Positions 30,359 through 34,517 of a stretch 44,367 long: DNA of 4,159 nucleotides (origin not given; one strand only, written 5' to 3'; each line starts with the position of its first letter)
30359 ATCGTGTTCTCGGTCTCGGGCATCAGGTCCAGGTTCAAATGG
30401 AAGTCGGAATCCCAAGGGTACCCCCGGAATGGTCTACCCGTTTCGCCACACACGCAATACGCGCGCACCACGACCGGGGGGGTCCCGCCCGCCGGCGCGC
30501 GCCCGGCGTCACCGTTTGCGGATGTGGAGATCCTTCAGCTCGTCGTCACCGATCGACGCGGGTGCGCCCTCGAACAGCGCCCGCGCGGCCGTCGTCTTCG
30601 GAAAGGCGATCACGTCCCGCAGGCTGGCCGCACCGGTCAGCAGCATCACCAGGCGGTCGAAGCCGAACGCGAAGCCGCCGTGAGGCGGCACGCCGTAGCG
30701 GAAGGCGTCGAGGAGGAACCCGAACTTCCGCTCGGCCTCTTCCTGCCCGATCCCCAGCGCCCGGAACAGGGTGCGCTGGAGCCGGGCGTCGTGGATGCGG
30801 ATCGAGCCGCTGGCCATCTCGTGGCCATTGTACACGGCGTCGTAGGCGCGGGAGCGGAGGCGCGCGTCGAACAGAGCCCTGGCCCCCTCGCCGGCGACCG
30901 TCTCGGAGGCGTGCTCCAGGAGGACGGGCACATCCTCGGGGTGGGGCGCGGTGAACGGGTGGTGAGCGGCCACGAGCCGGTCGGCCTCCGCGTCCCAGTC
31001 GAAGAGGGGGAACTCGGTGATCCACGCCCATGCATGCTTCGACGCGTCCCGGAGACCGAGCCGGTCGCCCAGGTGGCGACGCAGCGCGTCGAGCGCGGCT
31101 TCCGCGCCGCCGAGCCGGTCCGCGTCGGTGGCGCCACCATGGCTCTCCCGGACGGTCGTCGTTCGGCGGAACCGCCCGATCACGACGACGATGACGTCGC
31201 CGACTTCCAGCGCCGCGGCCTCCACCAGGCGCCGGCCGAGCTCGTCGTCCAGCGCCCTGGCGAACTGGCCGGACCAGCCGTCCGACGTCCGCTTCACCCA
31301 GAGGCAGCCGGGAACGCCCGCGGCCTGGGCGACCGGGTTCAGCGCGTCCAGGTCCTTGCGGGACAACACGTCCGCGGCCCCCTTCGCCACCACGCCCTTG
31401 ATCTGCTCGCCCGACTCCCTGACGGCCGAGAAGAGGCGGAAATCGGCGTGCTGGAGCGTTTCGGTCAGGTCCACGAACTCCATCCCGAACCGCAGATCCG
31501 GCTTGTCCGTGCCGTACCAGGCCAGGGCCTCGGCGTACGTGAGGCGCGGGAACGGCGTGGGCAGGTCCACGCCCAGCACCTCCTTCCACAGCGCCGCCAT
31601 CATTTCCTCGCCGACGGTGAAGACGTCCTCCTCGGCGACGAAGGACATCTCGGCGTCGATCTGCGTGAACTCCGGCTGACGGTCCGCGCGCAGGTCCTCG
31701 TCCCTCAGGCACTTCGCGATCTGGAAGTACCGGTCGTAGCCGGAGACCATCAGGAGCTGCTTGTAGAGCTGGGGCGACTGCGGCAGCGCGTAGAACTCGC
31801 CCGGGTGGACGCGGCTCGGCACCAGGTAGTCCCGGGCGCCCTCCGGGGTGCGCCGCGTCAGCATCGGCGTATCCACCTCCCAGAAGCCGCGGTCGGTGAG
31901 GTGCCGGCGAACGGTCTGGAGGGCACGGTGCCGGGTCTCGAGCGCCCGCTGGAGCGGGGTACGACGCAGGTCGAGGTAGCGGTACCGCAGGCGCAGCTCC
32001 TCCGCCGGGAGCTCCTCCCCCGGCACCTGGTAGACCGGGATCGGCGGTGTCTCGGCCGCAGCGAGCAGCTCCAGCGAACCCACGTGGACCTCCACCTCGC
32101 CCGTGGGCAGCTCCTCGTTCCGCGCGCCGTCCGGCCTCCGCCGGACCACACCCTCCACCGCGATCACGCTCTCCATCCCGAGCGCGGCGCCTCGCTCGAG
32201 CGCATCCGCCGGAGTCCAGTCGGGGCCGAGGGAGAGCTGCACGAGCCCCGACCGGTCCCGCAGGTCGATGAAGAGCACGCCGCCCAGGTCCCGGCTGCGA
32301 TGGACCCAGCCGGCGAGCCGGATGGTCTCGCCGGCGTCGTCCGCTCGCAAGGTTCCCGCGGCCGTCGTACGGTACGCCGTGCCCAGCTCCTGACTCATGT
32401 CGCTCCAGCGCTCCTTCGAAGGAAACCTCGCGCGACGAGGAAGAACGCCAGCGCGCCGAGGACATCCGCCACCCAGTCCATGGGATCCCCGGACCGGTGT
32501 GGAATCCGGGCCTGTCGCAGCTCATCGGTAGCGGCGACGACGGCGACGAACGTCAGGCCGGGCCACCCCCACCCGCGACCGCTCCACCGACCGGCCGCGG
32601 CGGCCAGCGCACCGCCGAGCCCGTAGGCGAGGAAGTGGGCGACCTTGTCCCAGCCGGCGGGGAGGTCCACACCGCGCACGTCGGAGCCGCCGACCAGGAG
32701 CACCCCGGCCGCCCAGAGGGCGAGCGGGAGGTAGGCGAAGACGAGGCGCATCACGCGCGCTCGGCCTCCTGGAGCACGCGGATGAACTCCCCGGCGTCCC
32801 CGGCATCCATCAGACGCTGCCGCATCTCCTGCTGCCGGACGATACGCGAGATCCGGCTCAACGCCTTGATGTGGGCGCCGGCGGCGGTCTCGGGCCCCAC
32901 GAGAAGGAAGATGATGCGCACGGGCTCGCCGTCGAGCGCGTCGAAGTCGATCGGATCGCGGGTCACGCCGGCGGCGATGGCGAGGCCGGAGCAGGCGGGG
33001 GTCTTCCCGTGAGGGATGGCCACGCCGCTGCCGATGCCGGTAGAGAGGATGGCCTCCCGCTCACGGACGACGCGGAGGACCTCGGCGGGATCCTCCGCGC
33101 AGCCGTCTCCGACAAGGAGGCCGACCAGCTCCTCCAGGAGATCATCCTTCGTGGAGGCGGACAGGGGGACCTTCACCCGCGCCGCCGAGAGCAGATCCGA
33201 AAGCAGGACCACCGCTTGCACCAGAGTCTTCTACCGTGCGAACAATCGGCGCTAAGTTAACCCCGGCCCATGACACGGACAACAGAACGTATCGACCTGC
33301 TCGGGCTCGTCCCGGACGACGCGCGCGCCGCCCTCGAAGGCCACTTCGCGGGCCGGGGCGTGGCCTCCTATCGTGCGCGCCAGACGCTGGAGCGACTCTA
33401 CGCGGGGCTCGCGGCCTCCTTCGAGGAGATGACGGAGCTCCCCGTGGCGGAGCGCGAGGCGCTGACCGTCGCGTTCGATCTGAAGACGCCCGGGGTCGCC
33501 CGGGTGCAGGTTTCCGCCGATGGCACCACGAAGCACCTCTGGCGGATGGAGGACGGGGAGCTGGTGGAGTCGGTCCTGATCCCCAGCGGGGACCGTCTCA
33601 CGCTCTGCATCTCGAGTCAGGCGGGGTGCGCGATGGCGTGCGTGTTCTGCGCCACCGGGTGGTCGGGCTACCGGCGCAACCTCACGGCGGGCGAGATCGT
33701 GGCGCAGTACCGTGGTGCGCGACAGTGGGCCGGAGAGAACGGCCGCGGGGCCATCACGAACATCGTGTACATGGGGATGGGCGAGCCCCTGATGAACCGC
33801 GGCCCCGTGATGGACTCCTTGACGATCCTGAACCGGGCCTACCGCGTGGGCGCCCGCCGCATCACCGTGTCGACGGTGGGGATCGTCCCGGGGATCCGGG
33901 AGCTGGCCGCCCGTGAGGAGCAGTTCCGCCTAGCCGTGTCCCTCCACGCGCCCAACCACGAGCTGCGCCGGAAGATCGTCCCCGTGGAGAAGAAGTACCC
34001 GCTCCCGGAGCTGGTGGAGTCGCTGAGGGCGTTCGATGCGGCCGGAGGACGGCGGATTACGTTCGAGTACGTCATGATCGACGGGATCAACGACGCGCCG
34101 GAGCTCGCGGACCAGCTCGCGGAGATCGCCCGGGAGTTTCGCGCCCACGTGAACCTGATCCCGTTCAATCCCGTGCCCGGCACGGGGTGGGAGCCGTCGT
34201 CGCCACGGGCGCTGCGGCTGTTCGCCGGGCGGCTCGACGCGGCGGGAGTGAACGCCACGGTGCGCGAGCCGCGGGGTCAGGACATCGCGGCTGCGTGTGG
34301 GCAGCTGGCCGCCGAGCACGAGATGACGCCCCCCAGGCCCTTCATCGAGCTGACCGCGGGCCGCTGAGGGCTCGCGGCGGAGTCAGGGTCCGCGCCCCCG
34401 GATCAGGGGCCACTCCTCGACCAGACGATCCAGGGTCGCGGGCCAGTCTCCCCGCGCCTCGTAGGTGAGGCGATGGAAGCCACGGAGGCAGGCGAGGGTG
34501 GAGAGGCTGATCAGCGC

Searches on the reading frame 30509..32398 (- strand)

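Call 73: search_protein_families(library=pfam, proteins=[window:30509-32398:-], max_evalue=0.0001)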
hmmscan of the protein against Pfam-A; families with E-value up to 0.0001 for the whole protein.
window:30509-32398:- (629 aa): 3 families
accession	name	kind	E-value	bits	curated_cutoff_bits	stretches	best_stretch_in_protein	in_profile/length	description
PF00152.25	tRNA-synt_2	-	2.2e-117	391.9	25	1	133-602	2-307/308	tRNA synthetases class II (D, K and N)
PF01336.31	tRNA_anti-codon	-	1.2e-14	54.4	27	1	27-112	2-75/75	OB-fold nucleic acid binding domain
PF02938.19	GAD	-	5.8e-11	42.9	23.4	1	323-409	1-87/95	GAD domain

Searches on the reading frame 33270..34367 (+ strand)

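Call 73: search_protein_families(library=pfam, proteins=[window:33270-34367:+], max_evalue=0.0001)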
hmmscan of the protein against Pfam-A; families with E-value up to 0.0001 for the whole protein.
window:33270-34367:+ (365 aa): 2 families
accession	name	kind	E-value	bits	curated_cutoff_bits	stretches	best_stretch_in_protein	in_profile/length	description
PF04055.27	Radical_SAM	-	6.7e-16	59.3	29.5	1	115-277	2-158/166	Radical SAM superfamily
PF21016.3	RlmN_N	-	4.3e-05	23.6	24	1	18-66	7-55/60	Ribosomal RNA large subunit methyltransferase N-terminal domain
